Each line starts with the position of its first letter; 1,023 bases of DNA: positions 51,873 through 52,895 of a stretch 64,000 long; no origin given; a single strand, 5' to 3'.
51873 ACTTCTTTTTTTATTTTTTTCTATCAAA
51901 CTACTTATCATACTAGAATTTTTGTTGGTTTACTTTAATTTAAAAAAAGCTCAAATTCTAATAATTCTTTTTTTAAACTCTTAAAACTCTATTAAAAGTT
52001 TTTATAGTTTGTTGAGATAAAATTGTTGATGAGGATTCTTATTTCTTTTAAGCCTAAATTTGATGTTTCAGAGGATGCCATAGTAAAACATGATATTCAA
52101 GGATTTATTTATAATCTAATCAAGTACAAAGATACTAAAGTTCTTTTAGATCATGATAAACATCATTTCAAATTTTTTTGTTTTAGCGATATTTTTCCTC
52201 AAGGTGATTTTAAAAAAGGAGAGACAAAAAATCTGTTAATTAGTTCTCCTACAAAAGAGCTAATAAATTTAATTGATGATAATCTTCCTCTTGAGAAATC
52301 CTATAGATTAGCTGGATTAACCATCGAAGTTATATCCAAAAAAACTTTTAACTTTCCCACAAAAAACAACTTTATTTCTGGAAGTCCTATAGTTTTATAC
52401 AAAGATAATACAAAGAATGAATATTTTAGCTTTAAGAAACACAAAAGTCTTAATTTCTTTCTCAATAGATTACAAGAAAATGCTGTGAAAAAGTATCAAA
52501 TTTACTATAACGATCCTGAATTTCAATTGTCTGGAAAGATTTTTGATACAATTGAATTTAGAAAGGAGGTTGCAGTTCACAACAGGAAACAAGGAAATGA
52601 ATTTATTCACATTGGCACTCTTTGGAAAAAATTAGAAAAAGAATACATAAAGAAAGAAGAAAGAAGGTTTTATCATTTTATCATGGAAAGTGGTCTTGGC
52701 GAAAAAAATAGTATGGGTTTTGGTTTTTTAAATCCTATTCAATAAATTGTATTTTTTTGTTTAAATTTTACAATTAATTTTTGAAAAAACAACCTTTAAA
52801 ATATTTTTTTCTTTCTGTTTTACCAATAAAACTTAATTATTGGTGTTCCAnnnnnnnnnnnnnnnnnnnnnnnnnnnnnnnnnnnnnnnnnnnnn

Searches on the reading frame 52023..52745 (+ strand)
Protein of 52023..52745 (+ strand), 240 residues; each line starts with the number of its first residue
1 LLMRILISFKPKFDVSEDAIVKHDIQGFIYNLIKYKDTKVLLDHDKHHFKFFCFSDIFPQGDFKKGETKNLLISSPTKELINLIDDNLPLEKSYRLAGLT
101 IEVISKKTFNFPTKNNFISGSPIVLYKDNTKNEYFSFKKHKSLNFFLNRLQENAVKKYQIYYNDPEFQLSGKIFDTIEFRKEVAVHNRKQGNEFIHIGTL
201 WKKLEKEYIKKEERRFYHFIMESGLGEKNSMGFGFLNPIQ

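Call 5: search_protein_families(library=pfam, proteins=[window:52023-52745:+], max_evalue=0.01)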
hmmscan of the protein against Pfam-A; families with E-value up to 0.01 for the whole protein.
window:52023-52745:+ (240 aa): 2 families
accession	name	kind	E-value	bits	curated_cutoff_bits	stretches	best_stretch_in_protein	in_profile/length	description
PF01881.21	Cas_Cas6_C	-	1e-15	59.1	23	1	115-237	11-124/125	CRISPR associated protein Cas6, C-terminal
PF14956.11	DUF4505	-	0.0074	16.6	27.3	0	128-160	25-59/177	Domain of unknown function (DUF4505)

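Call 17: find_related_loci(query=window:52023-52745:+, collection=genome_contigs, flank=10000)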
Query window:52023-52745:+ (240 aa) in genome_contigs; peptide patterns used: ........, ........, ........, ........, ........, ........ (x = any residue, [..] = any of these).
96 stretches matched a pattern; 1 encode a relative of the query (tblastn E <= 1e-3); 1 distinct loci.
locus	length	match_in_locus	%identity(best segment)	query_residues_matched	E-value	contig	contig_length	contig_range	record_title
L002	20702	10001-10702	43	1-237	2e-59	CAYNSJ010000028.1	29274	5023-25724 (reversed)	MAG TPA_asm: uncultured Methanobacteriaceae archaeon isolate SRP329715_co1_343 genome assembly, contig: NODE_2212_length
